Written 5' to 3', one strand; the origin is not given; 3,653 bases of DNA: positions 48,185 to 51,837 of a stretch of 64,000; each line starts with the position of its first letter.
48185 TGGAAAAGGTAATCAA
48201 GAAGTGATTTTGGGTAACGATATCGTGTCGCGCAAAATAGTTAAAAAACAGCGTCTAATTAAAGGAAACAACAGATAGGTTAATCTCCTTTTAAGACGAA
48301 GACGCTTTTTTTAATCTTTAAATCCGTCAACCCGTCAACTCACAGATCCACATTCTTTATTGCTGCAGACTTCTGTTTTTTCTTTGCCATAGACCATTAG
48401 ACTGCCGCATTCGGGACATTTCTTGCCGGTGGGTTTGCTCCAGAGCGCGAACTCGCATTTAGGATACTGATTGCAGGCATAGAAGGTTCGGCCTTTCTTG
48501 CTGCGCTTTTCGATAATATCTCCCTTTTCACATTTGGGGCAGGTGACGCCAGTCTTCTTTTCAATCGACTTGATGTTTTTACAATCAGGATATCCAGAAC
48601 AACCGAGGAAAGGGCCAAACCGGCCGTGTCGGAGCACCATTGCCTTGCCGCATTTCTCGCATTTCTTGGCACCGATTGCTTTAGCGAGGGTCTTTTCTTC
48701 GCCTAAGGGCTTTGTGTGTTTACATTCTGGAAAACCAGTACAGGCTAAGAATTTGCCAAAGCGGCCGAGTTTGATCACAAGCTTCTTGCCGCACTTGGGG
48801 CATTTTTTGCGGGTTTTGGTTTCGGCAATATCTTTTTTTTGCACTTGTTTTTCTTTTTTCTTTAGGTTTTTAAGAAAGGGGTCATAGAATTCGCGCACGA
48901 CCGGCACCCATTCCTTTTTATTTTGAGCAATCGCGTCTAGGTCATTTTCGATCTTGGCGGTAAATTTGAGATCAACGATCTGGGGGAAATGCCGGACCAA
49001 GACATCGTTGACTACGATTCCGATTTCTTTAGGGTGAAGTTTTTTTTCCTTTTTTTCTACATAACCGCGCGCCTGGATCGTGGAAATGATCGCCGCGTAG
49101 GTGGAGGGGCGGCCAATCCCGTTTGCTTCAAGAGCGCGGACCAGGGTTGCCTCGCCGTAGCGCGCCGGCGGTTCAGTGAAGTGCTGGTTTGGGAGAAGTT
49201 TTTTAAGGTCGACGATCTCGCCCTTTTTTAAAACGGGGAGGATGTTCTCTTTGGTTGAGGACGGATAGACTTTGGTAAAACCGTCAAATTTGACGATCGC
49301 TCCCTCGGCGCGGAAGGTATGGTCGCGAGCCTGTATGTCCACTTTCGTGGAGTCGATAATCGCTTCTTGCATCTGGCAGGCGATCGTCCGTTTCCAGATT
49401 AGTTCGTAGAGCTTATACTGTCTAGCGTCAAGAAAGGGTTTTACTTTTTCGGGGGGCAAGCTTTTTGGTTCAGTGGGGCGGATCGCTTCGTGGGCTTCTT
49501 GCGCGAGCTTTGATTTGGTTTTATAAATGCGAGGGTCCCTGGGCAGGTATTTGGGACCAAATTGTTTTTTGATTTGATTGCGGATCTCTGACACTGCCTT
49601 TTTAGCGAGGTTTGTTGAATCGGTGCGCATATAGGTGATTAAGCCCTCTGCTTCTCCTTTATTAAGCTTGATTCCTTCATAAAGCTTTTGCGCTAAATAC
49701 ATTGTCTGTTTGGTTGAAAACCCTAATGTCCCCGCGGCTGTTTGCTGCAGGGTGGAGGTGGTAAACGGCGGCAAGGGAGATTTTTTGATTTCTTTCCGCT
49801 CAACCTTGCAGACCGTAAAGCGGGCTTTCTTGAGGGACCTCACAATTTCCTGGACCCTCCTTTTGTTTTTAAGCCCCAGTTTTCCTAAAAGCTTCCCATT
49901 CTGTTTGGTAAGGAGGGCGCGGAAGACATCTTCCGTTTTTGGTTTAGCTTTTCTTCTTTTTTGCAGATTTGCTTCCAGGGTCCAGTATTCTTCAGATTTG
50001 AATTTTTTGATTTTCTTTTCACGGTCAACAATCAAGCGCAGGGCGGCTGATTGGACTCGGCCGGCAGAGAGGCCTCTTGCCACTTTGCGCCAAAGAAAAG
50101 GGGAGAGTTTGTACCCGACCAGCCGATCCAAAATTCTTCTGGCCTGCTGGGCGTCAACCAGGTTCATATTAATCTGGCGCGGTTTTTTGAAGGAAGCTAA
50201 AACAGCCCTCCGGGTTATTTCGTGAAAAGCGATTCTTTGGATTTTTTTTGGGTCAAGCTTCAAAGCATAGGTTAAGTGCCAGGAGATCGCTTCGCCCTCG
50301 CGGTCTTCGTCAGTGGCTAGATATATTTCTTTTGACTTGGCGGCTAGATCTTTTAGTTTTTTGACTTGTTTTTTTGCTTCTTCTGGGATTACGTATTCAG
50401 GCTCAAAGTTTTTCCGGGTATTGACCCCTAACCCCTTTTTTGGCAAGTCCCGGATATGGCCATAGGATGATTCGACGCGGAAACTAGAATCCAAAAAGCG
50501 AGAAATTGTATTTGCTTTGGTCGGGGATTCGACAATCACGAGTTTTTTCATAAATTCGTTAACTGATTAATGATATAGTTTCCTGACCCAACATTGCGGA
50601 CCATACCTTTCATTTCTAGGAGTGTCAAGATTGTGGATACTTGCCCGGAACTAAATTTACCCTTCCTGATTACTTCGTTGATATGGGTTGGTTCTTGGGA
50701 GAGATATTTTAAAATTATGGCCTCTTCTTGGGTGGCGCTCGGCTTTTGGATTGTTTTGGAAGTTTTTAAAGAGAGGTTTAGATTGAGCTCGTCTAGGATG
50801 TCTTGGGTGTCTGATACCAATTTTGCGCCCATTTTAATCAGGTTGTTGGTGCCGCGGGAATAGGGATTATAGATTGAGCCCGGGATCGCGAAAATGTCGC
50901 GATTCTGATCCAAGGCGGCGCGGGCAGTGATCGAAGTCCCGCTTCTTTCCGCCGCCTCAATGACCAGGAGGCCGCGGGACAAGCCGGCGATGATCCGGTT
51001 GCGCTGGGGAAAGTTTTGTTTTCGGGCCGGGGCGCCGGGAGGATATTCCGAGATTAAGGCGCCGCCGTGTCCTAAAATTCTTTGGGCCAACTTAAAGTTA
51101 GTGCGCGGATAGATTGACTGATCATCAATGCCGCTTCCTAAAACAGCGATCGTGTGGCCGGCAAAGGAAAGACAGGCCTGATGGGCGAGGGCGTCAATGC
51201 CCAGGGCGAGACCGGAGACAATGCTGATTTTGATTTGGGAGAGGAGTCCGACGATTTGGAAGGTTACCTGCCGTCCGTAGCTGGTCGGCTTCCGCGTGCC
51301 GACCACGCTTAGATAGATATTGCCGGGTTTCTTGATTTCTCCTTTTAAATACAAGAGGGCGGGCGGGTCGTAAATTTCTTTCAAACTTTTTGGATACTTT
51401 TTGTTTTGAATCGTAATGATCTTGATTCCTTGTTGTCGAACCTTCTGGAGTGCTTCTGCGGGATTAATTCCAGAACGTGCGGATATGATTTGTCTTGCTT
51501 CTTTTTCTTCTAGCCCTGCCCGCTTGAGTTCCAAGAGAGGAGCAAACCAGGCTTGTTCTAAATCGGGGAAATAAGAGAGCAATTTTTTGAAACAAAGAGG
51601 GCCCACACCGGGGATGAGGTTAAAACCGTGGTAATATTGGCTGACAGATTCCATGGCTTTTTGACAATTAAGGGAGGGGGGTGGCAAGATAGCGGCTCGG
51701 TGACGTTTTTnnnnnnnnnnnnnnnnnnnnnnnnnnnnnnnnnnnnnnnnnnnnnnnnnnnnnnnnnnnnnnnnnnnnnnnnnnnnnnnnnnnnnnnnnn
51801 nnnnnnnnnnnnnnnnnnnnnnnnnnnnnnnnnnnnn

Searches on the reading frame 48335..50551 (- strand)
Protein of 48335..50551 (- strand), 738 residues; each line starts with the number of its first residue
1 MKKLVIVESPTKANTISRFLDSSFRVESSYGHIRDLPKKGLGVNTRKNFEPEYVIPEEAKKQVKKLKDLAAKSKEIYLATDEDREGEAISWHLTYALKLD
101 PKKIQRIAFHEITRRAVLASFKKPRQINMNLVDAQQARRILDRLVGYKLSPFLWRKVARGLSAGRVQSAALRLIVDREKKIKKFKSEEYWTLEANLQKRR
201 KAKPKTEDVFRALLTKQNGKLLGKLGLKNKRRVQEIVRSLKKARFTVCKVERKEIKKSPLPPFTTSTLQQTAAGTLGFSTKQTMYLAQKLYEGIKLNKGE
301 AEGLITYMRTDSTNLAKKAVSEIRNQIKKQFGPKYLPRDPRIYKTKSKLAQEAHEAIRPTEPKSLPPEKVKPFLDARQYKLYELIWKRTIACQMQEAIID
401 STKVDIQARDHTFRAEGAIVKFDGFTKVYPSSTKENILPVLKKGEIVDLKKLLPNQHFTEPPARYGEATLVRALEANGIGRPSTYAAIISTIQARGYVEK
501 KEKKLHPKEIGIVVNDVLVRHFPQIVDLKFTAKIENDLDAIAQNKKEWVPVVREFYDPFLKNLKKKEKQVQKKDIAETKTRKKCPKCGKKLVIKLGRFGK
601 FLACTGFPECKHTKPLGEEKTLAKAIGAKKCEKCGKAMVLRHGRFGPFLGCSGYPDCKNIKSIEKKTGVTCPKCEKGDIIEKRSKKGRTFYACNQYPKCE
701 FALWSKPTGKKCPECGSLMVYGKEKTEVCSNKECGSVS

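Call 66: search_protein_families(library=pfam, proteins=[window:48335-50551:-], max_evalue=0.00001)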
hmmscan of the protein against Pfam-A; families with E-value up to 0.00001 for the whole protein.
window:48335-50551:- (738 aa): 3 families
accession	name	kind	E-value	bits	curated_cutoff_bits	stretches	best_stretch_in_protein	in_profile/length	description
PF01131.25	Topoisom_bac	-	1e-130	436.9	35.1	1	126-552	1-410/411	DNA topoisomerase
PF01396.24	Zn_ribbon_Top1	-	5.4e-45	151.3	32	3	629-666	2-39/39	Topoisomerase DNA binding C4 zinc finger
PF01751.28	Toprim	-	6.1e-22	78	23.1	1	3-112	1-96/96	Toprim domain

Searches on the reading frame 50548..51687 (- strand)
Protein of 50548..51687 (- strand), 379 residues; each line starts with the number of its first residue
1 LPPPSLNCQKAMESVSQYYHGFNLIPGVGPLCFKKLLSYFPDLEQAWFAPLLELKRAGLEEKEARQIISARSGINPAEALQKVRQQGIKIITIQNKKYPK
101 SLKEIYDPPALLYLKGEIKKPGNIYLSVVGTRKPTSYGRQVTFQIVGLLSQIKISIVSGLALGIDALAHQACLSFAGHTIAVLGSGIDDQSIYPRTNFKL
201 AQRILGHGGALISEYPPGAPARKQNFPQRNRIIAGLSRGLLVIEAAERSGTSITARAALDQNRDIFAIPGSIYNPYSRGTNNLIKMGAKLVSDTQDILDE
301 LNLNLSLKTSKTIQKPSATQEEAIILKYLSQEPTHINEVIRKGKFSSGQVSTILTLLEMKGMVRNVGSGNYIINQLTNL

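Call 66: search_protein_families(library=pfam, proteins=[window:50548-51687:-], max_evalue=0.00001)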
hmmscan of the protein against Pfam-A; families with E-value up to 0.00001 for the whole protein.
window:50548-51687:- (379 aa): 2 families
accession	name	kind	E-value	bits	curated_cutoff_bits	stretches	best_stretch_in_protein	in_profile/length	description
PF02481.21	DNA_processg_A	-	1.4e-76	256.8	29.6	1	83-292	2-211/212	DNA recombination-mediator protein A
PF17782.7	DprA_WH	-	4.8e-11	43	22.9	1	314-366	6-58/61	DprA winged helix domain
